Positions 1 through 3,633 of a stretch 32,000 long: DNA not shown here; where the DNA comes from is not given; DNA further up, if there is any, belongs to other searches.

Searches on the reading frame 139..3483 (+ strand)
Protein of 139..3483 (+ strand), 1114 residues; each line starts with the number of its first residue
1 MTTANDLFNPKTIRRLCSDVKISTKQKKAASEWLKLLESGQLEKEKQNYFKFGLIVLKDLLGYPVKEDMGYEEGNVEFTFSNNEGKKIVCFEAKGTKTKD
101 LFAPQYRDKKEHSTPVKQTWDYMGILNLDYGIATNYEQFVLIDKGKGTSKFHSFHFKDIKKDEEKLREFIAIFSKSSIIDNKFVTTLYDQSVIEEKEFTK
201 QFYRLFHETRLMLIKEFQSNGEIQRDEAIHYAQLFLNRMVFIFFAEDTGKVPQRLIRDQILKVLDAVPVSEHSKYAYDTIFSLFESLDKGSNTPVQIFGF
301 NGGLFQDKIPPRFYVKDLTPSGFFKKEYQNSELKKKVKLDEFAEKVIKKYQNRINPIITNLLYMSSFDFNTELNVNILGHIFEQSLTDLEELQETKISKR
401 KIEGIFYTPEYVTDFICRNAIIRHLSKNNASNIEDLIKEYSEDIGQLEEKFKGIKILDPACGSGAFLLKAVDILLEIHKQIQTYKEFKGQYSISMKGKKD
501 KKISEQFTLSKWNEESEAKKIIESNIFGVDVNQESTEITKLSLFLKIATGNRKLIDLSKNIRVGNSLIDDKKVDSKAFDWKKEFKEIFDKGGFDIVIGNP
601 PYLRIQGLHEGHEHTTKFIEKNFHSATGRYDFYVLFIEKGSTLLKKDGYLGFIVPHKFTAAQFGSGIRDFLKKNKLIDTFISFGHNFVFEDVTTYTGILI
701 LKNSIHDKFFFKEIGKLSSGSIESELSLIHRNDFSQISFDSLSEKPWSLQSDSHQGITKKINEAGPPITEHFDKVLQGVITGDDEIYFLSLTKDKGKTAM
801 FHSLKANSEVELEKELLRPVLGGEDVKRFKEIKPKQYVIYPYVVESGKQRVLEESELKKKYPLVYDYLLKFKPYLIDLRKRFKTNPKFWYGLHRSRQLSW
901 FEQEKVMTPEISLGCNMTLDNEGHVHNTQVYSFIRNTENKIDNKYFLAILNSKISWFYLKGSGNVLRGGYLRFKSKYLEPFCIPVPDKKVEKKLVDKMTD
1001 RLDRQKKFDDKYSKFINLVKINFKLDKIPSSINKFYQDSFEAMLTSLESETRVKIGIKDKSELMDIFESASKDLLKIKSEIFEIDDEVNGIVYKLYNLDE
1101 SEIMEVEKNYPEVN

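Call 10: search_protein_families(library=pfam, proteins=[window:139-3483:+], max_evalue=0.001)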
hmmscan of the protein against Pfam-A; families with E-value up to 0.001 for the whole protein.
window:139-3483:+ (1114 aa): 6 families
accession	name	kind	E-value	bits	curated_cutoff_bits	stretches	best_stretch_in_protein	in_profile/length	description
PF07669.17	Eco57I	-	6e-44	150.6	25.3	1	525-689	2-171/171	Eco57I restriction-modification methylase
PF02384.22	N6_Mtase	-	2.6e-16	60.3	20.4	1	376-710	4-242/311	N-6 DNA Methylase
PF12950.13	TaqI_C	-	5.5e-15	56.1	26.5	1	819-981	2-116/118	TaqI-like C-terminal specificity domain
PF20473.4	MmeI_Mtase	-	2.9e-14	53.3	27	1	441-646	8-189/259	MmeI, DNA-methyltransferase domain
PF20465.4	MmeI_hel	-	2.7e-08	34.9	27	1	231-305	2-75/75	MmeI, helicase spacer domain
PF01170.24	UPF0020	-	7.9e-06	26.1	22.3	0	453-540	29-93/197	RMKL-like, methyltransferase domain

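Call 36: find_encoding_contigs(protein=window:139-3483:+, flank=10000, max_places=4)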
Protein window:139-3483:+ (1114 aa): no gene with exactly this product is on record in the collection.
